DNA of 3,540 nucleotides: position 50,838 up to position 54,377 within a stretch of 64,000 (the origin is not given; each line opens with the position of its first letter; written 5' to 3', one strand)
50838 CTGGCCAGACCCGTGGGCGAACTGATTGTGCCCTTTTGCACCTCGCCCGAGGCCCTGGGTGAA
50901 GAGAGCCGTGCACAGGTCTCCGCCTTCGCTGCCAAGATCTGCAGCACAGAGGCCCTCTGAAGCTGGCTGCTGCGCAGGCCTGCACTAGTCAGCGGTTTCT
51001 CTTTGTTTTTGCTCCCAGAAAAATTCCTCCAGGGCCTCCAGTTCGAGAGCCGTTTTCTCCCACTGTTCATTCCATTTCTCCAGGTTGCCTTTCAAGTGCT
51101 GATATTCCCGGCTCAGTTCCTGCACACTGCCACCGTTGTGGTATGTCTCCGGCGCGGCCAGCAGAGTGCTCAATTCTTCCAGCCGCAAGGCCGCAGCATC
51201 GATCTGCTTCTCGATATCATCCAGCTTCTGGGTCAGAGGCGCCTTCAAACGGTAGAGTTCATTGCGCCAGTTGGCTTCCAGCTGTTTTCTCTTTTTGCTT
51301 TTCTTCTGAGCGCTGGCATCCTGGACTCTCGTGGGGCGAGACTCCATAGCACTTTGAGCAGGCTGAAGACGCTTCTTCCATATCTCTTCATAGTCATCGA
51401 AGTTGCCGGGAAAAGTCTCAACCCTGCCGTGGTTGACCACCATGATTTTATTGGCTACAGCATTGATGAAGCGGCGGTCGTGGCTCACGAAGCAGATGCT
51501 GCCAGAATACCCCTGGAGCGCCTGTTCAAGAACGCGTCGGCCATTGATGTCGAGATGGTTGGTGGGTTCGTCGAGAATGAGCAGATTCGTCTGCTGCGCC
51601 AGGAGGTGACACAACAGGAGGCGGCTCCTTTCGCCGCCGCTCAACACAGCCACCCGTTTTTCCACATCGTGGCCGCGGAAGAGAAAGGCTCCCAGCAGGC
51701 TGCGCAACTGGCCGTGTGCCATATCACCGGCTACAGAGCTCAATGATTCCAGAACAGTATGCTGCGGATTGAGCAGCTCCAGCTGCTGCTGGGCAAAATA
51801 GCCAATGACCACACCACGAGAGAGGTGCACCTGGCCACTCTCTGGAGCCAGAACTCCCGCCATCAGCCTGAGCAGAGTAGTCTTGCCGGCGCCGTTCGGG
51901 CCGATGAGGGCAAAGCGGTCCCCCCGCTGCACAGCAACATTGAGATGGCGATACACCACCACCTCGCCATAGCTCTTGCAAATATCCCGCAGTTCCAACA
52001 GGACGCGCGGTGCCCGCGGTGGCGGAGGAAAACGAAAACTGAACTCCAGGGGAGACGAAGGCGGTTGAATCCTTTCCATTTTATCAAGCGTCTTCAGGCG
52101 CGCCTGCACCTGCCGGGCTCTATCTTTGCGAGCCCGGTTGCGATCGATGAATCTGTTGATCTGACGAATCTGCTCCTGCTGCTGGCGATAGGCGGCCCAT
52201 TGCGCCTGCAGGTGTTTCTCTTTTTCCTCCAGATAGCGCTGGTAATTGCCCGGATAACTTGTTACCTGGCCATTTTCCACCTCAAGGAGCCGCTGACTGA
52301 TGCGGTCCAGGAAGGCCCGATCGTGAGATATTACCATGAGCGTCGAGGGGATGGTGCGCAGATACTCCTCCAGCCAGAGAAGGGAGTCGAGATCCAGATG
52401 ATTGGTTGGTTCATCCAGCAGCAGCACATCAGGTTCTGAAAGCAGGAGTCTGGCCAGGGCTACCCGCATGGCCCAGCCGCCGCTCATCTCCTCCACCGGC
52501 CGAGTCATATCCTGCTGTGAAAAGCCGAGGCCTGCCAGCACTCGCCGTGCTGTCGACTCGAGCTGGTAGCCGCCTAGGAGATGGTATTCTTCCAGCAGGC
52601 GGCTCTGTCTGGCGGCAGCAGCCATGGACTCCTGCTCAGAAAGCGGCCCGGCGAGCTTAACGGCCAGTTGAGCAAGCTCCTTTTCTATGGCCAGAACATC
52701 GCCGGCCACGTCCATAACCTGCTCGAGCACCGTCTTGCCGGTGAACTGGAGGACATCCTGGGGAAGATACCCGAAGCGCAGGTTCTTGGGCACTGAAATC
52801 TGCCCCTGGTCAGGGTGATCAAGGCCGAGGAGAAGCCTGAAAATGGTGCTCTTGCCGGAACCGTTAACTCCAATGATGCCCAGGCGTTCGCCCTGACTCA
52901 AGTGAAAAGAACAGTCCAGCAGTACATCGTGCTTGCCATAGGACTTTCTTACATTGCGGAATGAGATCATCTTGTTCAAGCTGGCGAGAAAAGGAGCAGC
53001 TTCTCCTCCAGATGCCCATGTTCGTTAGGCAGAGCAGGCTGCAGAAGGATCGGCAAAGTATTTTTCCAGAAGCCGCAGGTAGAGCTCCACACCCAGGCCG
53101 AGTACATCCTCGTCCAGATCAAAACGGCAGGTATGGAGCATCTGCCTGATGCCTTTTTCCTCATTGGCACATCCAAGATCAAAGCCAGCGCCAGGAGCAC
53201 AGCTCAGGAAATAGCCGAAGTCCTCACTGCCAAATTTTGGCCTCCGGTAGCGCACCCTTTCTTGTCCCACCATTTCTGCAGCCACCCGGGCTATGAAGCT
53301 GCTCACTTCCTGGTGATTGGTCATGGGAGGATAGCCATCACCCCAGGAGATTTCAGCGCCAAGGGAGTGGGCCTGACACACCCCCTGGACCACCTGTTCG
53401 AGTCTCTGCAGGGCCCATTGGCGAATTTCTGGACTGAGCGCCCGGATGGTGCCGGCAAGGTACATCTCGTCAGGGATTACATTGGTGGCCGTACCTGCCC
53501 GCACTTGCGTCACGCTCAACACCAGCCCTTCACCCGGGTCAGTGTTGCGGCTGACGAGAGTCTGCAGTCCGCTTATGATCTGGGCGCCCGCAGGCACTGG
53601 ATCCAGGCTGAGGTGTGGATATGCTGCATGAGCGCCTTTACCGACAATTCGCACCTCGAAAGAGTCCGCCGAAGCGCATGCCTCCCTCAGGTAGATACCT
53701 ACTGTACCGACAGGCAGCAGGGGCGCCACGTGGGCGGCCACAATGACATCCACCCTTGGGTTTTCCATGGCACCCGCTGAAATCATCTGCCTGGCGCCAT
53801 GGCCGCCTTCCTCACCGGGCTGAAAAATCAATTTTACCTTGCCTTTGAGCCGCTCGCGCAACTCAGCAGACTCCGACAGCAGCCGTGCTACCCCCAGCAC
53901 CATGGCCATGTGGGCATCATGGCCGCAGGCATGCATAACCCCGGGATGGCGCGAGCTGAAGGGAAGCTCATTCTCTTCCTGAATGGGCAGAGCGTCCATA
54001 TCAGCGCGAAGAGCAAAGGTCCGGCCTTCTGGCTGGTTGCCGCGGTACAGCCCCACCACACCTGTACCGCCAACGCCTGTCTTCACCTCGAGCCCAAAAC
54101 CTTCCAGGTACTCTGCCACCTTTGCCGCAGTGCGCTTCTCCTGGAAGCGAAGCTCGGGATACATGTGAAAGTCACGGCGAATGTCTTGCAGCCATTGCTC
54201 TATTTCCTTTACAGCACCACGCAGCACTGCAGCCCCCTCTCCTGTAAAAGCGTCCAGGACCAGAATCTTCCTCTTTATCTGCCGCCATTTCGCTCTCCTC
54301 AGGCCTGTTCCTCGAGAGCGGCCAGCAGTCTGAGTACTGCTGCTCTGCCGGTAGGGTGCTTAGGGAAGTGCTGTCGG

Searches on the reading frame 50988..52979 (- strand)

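Call 27: search_protein_families(library=pfam, proteins=[window:50988-52979:-], max_evalue=0.001)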
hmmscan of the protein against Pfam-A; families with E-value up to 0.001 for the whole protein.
window:50988-52979:- (664 aa): 9 families
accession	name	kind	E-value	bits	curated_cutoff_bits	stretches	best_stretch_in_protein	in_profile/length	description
PF00005.33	ABC_tran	-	1.5e-54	184.7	25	2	22-193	3-137/137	ABC transporter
PF12848.13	ABC_tran_Xtn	-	9.4e-28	96.6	25.9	1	232-309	1-78/85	ABC transporter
PF13304.12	AAA_21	-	8.3e-12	46.2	27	0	357-376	3-22/304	AAA domain, putative AbiEii toxin, Type IV TA system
PF02463.25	SMC_N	-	2.1e-09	37.6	40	0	445-514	136-211/220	RecF/RecN/SMC N terminal domain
PF13555.12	AAA_29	-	4.3e-08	33.2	27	0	348-381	17-50/61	P-loop containing region of AAA domain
PF13476.12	AAA_23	-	8.5e-08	33.5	27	0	356-377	22-43/201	AAA domain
PF16326.10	ABC_tran_CTD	-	5e-07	30.3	32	1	583-642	7-66/69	ABC transporter C-terminal domain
PF13401.12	AAA_22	-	0.00012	22.8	27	0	357-405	9-33/130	AAA domain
PF00006.31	ATP-synt_ab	-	0.00071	19.7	29.5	0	21-47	5-31/213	ATP synthase alpha/beta family, nucleotide-binding domain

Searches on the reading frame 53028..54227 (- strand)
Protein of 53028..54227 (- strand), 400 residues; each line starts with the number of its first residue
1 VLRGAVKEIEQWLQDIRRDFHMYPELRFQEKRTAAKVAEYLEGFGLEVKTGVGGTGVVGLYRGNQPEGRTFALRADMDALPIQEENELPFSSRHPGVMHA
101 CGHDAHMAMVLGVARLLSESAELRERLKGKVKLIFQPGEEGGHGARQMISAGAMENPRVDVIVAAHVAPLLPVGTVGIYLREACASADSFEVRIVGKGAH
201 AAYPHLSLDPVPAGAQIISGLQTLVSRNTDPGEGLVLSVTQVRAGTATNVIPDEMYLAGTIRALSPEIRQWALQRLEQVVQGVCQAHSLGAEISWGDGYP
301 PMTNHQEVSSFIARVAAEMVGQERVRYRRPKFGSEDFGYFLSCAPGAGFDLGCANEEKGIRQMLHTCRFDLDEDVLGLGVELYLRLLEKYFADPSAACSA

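Call 27: search_protein_families(library=pfam, proteins=[window:53028-54227:-], max_evalue=0.001)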
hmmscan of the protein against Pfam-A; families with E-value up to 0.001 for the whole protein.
window:53028-54227:- (400 aa): 2 families
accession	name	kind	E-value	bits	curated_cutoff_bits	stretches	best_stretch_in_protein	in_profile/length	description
PF01546.33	Peptidase_M20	-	6.2e-44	150.8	24.6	1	72-389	1-206/206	Peptidase family M20/M25/M40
PF07687.19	M20_dimer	-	2.2e-12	47.3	21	1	189-281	8-100/107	Peptidase dimerisation domain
